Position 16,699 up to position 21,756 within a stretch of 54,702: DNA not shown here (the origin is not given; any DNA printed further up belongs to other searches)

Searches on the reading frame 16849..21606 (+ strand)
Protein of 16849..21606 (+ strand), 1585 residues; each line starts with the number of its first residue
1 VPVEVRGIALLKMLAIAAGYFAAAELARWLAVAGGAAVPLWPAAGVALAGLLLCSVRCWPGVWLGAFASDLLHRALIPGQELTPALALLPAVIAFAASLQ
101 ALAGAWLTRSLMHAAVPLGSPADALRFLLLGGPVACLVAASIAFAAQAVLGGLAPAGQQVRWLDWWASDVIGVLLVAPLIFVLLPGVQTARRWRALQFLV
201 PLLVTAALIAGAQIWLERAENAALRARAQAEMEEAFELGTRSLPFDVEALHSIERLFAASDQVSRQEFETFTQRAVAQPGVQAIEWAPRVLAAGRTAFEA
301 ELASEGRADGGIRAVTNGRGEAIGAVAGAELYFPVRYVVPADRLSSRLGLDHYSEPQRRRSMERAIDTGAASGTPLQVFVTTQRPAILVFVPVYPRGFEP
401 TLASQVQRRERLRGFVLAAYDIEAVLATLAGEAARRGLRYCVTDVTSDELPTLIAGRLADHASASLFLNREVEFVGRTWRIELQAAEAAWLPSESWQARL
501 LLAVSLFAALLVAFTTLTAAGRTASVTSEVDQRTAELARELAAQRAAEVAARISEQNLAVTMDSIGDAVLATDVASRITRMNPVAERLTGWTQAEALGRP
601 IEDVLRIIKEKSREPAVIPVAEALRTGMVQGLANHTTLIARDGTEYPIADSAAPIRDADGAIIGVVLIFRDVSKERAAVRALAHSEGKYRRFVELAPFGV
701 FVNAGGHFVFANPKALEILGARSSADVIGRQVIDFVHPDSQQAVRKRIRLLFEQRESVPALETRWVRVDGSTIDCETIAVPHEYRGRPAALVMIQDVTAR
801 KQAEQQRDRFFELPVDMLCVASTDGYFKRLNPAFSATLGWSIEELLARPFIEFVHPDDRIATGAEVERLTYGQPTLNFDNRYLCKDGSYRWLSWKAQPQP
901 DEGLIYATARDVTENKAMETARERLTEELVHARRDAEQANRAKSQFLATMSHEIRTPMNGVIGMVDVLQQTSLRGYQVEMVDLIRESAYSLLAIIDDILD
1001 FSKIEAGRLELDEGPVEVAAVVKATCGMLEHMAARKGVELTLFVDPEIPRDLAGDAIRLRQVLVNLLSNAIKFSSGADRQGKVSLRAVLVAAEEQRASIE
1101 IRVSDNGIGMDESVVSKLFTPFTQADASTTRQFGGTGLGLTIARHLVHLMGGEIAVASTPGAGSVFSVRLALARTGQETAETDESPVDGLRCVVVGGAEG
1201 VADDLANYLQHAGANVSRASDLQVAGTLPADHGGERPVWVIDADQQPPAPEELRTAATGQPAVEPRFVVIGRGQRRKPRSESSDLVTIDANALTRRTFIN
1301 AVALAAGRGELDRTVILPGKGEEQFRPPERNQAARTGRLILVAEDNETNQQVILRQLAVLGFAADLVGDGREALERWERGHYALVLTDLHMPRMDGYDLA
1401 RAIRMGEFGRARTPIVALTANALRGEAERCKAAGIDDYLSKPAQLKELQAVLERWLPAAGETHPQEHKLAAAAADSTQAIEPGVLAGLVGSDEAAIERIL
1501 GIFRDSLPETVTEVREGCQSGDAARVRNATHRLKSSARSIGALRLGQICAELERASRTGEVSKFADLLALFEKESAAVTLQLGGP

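Call 61: search_protein_families(library=pfam, proteins=[window:16849-21606:+], max_evalue=0.0001)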
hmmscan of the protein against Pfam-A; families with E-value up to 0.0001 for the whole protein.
window:16849-21606:+ (1585 aa): 12 families
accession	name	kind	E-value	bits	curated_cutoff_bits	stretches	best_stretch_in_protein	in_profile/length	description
PF00989.32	PAS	-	4.1e-38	130.3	22.6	2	560-672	5-113/113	PAS fold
PF03924.19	CHASE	-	4.1e-36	125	25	1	261-452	1-186/189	CHASE domain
PF08448.16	PAS_4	-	7.2e-33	113.5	23.1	3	563-676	2-109/110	PAS fold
PF13426.13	PAS_9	-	8.9e-32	109.9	27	2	567-673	2-102/103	PAS domain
PF08447.18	PAS_3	-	2.9e-31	108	25.6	2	830-902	4-78/89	PAS fold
PF02518.31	HATPase_c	-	4.8e-29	101.5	26.4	1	1054-1173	1-110/111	Histidine kinase-, DNA gyrase B-, and HSP90-like ATPase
PF00072.30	Response_reg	-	1e-21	77.6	30.2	1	1340-1452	1-110/111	Response regulator receiver domain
PF00512.31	HisKA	-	1.3e-19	70.5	26.9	1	942-1007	1-66/66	His Kinase A (phospho-acceptor) domain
PF13188.13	PAS_8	-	2.3e-18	65.8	21.8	1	688-741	2-55/65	PAS domain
PF05231.19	MASE1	-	2.4e-17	63.4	29.8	1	14-210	3-196/299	MASE1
PF01627.28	Hpt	-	2.6e-12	47.3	24.6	1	1499-1574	2-77/84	Hpt domain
PF13596.12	PAS_10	-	2.4e-07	31.8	22.1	0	573-672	16-105/106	PAS domain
